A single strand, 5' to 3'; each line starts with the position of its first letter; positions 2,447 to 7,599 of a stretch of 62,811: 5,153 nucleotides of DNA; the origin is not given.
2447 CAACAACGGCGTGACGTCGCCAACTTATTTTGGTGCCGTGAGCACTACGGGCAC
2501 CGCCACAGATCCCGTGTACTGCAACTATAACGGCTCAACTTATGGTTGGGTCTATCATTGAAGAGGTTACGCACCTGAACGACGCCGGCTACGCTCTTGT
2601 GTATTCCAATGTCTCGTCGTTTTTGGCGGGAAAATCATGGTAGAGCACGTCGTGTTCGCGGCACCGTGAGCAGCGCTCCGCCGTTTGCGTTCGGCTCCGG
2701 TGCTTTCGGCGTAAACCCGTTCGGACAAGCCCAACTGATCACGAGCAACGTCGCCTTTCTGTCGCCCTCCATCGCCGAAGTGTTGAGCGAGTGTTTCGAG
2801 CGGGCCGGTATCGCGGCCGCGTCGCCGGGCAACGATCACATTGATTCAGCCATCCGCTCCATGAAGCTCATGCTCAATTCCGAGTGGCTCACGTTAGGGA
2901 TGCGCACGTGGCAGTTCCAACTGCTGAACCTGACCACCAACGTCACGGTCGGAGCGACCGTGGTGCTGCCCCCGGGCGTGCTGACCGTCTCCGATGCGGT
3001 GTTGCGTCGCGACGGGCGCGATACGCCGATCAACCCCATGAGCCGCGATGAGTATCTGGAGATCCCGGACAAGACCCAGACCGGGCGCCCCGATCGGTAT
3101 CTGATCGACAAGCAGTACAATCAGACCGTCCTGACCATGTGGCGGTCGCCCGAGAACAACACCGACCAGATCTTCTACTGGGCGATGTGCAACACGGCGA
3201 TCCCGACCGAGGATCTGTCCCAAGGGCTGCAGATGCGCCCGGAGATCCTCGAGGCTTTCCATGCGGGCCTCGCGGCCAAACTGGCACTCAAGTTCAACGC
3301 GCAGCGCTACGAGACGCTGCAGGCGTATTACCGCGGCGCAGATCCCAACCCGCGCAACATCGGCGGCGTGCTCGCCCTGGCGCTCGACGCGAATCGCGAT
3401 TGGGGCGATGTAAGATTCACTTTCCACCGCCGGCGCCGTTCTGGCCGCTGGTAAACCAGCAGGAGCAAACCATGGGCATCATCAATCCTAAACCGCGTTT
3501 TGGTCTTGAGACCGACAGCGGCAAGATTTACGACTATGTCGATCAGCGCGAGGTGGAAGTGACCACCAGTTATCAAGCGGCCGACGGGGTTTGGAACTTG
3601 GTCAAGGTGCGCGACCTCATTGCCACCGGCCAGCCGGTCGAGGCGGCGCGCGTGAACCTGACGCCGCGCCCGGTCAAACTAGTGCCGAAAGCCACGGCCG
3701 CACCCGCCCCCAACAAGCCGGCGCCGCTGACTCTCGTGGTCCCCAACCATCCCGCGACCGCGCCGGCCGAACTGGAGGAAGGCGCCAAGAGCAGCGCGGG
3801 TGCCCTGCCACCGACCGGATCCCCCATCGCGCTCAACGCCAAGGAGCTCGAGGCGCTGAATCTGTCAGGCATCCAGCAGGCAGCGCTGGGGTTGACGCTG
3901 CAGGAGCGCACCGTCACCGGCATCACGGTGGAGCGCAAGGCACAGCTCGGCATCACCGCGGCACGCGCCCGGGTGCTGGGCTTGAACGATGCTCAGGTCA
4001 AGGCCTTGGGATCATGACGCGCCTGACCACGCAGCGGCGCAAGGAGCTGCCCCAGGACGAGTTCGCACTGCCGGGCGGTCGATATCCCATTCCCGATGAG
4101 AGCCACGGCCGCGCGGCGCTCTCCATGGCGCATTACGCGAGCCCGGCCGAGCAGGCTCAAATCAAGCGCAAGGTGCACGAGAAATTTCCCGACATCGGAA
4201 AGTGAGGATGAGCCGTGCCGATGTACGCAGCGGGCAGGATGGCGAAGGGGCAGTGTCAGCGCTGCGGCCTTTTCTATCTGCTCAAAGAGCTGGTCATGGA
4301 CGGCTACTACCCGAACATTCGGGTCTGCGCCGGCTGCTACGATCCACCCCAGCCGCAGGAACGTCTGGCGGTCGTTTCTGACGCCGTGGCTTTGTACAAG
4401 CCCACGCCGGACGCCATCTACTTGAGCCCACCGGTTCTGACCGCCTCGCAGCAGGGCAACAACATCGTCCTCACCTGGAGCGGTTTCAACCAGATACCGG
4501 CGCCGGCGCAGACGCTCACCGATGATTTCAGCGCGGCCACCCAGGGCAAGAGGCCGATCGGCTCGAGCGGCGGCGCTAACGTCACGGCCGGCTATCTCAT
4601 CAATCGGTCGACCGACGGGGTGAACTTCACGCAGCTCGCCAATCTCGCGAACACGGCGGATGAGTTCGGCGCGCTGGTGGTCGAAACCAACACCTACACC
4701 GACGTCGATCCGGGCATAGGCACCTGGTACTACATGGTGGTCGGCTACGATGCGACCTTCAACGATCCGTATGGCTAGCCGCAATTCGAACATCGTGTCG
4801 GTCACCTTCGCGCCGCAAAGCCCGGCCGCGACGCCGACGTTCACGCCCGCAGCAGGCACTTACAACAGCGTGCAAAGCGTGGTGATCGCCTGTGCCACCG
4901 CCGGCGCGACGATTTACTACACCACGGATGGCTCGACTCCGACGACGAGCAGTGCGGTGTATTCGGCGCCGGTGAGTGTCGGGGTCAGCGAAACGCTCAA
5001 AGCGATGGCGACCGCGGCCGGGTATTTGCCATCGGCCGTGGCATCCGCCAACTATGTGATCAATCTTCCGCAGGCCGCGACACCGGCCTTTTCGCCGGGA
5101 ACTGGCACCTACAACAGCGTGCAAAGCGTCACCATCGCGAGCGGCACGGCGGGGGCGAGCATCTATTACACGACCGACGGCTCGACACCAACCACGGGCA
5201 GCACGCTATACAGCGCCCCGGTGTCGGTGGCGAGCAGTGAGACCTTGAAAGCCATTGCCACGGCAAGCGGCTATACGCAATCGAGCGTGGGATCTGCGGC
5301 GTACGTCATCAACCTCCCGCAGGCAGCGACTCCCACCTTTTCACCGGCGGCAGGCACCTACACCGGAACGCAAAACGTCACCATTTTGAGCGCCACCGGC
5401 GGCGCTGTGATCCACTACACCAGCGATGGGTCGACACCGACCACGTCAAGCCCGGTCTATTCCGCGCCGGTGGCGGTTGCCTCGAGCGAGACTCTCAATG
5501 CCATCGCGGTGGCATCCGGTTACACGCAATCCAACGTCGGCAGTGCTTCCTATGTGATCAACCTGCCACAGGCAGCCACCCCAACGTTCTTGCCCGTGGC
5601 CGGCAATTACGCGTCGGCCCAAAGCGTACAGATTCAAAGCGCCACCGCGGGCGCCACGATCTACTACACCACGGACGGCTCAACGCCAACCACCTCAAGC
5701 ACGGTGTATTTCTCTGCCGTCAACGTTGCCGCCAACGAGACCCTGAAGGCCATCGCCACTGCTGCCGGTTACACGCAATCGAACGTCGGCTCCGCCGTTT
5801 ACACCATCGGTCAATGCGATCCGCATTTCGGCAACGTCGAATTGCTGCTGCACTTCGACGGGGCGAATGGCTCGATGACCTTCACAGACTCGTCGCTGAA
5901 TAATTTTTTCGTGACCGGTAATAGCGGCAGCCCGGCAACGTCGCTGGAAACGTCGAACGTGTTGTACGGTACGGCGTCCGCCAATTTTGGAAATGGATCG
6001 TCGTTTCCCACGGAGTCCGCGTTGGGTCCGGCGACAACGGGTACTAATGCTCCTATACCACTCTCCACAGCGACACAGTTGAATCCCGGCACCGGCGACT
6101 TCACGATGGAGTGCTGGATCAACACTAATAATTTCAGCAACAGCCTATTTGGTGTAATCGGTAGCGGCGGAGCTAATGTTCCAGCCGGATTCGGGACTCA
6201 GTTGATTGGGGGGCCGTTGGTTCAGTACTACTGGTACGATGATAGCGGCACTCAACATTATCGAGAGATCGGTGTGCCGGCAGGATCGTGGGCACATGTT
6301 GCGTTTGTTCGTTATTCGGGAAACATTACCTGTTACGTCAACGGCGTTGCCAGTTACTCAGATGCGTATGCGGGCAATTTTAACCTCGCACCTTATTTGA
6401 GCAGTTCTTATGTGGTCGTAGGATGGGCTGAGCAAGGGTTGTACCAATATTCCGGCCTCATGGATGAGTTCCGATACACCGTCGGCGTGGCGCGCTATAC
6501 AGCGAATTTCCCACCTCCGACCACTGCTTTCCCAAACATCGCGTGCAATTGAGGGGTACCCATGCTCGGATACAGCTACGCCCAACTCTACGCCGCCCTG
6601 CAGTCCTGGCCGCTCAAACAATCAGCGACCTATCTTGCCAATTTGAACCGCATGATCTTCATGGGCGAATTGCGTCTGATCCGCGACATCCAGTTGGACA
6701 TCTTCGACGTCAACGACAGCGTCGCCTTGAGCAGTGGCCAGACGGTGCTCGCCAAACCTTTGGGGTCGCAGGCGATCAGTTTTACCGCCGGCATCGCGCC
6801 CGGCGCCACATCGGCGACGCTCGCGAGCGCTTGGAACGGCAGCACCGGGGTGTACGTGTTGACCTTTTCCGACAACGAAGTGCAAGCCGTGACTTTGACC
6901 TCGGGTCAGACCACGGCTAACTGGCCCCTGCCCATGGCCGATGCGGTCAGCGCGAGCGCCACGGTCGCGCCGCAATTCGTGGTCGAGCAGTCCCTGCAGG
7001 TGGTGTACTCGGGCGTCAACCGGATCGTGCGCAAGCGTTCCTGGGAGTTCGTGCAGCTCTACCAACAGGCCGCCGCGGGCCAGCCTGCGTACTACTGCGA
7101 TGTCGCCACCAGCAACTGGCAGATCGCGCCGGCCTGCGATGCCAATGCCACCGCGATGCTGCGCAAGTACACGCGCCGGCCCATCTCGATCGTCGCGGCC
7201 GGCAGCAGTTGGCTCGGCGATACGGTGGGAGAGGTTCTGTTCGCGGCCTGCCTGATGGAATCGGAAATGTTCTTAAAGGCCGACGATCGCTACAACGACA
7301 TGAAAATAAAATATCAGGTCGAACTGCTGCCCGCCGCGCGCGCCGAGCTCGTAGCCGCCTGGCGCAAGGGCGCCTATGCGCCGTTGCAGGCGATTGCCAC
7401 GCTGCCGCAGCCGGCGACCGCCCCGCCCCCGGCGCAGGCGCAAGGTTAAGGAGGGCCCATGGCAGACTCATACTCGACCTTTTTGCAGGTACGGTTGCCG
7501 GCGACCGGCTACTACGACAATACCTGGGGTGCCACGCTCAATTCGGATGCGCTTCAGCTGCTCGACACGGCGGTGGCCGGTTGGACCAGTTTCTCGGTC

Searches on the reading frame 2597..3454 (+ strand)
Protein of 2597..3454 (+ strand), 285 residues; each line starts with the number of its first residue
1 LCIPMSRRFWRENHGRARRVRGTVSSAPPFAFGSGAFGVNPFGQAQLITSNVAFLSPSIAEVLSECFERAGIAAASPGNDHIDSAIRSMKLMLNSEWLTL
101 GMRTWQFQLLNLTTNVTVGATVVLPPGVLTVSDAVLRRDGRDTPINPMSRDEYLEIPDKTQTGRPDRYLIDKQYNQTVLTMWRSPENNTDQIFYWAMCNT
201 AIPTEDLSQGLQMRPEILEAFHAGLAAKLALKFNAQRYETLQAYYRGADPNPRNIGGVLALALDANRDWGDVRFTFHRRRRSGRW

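Call 38: search_protein_families(library=pfam, proteins=[window:2597-3454:+], max_evalue=0.001)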
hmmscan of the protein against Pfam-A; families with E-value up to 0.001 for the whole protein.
window:2597-3454:+ (285 aa): 1 family
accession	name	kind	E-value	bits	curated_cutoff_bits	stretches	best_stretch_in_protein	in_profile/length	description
PF24175.2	SU10_adaptor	-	0.00023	22.1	27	1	101-245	30-171/194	SU10 adaptor protein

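Call 44: search_protein_families(library=phrogs, proteins=[window:2597-3454:+], max_evalue=0.00001)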
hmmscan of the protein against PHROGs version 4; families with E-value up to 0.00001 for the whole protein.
window:2597-3454:+ (285 aa): 1 family
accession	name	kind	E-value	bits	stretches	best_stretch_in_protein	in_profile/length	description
phrog_12985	-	unknown function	3.8e-14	54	1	59-248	4-204/238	-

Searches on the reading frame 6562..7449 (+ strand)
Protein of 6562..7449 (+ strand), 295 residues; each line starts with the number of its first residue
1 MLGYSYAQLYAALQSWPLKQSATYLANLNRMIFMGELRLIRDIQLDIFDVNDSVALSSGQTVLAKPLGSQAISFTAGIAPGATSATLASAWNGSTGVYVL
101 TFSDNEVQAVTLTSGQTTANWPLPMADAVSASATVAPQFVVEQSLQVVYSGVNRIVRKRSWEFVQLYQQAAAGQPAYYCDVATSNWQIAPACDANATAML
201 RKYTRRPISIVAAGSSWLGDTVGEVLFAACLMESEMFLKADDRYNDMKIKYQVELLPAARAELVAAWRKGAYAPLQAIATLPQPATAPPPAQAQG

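Call 8: search_protein_families(library=phrogs, proteins=[window:6562-7449:+], max_evalue=0.00001)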
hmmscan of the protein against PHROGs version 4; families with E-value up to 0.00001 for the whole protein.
window:6562-7449:+ (295 aa): 0 families

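Call 38: search_protein_families(library=pfam, proteins=[window:6562-7449:+], max_evalue=0.001)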
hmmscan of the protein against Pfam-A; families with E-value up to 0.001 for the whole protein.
window:6562-7449:+ (295 aa): 1 family
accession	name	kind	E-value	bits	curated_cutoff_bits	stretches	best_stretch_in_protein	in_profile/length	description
PF24175.2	SU10_adaptor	-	1.4e-08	35.9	27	1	106-245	42-165/194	SU10 adaptor protein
